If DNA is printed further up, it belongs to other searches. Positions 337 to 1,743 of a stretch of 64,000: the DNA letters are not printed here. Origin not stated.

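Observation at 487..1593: F-box domain fused to a Ras-like GTPase domain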

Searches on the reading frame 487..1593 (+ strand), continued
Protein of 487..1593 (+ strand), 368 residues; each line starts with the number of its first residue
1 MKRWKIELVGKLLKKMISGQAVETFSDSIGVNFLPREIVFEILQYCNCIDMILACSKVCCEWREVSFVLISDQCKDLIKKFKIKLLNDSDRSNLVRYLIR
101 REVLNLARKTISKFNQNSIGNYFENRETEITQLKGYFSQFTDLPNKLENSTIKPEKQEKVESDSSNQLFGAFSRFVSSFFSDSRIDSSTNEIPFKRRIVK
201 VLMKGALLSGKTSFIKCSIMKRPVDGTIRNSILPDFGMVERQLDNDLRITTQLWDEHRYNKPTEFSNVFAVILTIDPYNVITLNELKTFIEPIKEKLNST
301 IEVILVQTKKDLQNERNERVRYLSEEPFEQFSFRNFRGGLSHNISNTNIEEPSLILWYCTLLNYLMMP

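Call 38: predict_structure(alignment_id=A1)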
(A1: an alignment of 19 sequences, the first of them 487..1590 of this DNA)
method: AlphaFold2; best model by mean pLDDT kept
length: 368 residues; sequences in the alignment: 19
mean_pLDDT: 74.9   pTM: 0.75
mean pLDDT of the five models: 74.9, 74.6, 74.3, 73.5, 71.8
residues with pLDDT >= 90: 94; 70-90: 158; 50-70: 55; < 50: 61
segments of 3 or more residues with pLDDT < 50: 1-3, 24-32, 145-192
pLDDT, mean of each block of 10 residues (from residue 1): 56 72 48 70 86 77 85 92 87 90 93 66 80 83 47 38 43 44 37 73 88 89 69 75 86 76 76 88 80 73 92 64 85 93 91 95 86
secondary structure, 60 per line:
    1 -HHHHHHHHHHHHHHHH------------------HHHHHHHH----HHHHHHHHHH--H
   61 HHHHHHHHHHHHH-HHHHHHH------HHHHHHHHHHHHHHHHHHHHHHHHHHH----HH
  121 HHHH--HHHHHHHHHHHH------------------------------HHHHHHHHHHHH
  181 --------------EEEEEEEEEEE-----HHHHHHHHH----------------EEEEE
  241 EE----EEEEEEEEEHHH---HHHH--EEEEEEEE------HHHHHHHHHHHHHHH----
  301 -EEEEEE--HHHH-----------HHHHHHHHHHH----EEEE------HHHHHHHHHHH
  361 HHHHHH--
elements in order: H2-17 H36-43 H48-57 H60-73 H75-81 H88-114 H119-124 H127-138 H169-180 E195-205 H211-219 E236-242 E247-255 H262-265 E268-275 H282-296 E302-307 H310-313 H325-335 E340-343 H350-366

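Call 41: fold_search(model_id=the predicted structure, library=pdb)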
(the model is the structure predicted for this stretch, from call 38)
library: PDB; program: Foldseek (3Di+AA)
matches with E <= 10: 1778; with E <= 0.001: 1457
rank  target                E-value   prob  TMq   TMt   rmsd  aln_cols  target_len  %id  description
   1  6s5h                  2.6e-10  1.00  0.36  0.71   5.0       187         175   20  Structure of the human RAB38 in complex with GTP (released 2020-07-22)
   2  7ezb_A                1.4e-09  1.00  0.37  0.74   3.5       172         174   20  Thorarchaeota Rab bound to GDP (released 2022-06-08)
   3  4lhv_B                2.0e-09  1.00  0.38  0.81   3.0       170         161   19  Crystal structure of Rab8 in its inactive GDP-bound form (released 2013-10-09)
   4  1ukv_Y                2.4e-09  1.00  0.38  0.67   3.3       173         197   18  Structure of RabGDP-dissociation inhibitor in complex with prenylated YPT1 GTPase (released 2004-09-01)
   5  6hdu_D                2.7e-09  1.00  0.37  0.72   3.8       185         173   20  Crystal structure of human Rab38 in complex with GTP (released 2019-08-28)
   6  6hdu_A                2.7e-09  1.00  0.36  0.70   4.2       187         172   20  Crystal structure of human Rab38 in complex with GTP (released 2019-08-28)
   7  6hdu_C                2.9e-09  1.00  0.36  0.71   5.3       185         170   20  Crystal structure of human Rab38 in complex with GTP (released 2019-08-28)
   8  6stf_A                3.2e-09  1.00  0.38  0.75   3.5       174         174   20  Human Rab8a phosphorylated at Ser111 in complex with GDP (released 2020-04-22)
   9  8kb8_C                3.6e-09  1.00  0.38  0.75   3.6       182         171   18  Structure of the WDR91 WD40 domain complexed with Rab7 (released 2024-08-07)
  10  7bwt_B                4.3e-09  1.00  0.37  0.73   3.7       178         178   20  SopD-Rab8 complex structure (released 2021-02-24)
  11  7ezd_A                4.6e-09  1.00  0.37  0.73   3.5       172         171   19  Thorarchaeota Rab co-crystallized with GTP gamma-S (released 2022-06-08)
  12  6ff8_B                4.6e-09  1.00  0.35  0.71   5.1       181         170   19  Crystal structure of uncomplexed Rab32 in the active GTP-bound state at 2.13 Angstrom resolution (released 2019-01-30)
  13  7eze_A                4.8e-09  1.00  0.36  0.73   3.7       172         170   19  Thorarchaeota Rab GTP-gamma-S/Mg2+ (soak) (released 2022-06-08)
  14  2bcg_Y                5.1e-09  1.00  0.38  0.69   3.3       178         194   18  Structure of doubly prenylated Ypt1:GDI complex (released 2006-01-17)
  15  6hdu_B                6.5e-09  1.00  0.36  0.72   4.1       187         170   20  Crystal structure of human Rab38 in complex with GTP (released 2019-08-28)
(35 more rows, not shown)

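Call 50: find_encoding_contigs(protein=P0005, flank=5000, max_places=3)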
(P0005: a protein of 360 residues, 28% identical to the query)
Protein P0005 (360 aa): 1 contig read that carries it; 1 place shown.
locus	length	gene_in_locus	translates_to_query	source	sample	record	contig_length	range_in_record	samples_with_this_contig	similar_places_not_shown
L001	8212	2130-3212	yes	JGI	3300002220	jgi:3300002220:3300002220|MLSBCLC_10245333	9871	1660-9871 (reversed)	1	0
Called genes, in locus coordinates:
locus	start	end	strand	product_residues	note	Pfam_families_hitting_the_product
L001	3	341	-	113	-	?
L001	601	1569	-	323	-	-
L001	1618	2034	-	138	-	PF14593:PH_3 (weak), PF00169:PH, PF15413:PH_11, PF15409:PH_8 (weak)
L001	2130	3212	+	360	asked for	PF00646:F-box (weak), PF12937:F-box-like (weak), PF00025:Arf, PF00071:Ras, PF08477:Roc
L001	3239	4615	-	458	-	PF01694:Rhomboid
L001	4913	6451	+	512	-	-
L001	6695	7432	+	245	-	-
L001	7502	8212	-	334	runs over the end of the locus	PF00571:CBS (faint)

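Call 55: find_encoding_contigs(protein=P0032, flank=8000, max_places=2)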
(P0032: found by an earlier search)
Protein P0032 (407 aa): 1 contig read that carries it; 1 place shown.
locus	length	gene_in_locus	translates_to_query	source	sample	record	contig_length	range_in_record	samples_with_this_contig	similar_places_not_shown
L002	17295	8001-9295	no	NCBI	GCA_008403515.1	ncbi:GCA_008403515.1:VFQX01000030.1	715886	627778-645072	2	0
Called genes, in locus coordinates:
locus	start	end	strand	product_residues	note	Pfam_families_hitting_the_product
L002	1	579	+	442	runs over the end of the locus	PF23622:LRR_At1g61320_AtMIF1 (faint)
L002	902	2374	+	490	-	-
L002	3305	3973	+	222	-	-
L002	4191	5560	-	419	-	PF04434:SWIM (weak), PF13639:zf-RING_2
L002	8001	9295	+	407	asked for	PF12937:F-box-like (faint), PF00025:Arf (weak), PF00071:Ras, PF08477:Roc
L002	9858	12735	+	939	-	-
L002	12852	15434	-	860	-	-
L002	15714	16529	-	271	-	PF04307:YdjM (faint)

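Call 56: find_encoding_contigs(protein=P0017, flank=8000, max_places=2)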
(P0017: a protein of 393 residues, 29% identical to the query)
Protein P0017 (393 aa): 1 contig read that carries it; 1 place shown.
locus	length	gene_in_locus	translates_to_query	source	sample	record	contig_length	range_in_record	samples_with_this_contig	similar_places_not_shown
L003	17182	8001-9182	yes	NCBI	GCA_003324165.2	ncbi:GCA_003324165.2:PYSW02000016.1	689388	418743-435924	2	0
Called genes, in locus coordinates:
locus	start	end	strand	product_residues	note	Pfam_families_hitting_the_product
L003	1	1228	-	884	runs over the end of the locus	PF00270:DEAD, PF00271:Helicase_C (weak)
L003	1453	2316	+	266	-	PF24787:TEX47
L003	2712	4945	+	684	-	PF01189:Methyltr_RsmB-F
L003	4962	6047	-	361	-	-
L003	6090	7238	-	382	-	PF25175:Beta-prop_WDR5 (faint)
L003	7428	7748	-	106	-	-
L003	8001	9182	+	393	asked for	PF00071:Ras, PF08477:Roc (weak)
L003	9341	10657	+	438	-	PF08645:PNK3P, PF13671:AAA_33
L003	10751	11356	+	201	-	PF00226:DnaJ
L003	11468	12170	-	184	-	PF08433:KTI12 (faint), PF13238:AAA_18 (faint), PF13671:AAA_33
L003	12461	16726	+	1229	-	PF02415:Chlam_PMP (faint), PF00069:Pkinase, PF07714:PK_Tyr_Ser-Thr, PF17667:Pkinase_fungal (weak)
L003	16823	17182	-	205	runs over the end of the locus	PF01814:Hemerythrin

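Call 78: find_related_loci(query=A3, collection=genome_contigs, flank=3000)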
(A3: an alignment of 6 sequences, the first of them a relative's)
Query A3 (379 aa) in genome_contigs; peptide patterns used: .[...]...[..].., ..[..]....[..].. (x = any residue, [..] = any of these).
47 stretches matched a pattern; 1 encode a relative of the query (tblastn E <= 1e-3); 1 distinct loci.
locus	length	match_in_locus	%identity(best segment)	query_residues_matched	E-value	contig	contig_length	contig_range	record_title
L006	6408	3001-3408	29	199-321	1e-11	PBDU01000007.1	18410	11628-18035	MAG: Methanobacteriota archaeon isolate SP339 125884, whole genome shotgun sequence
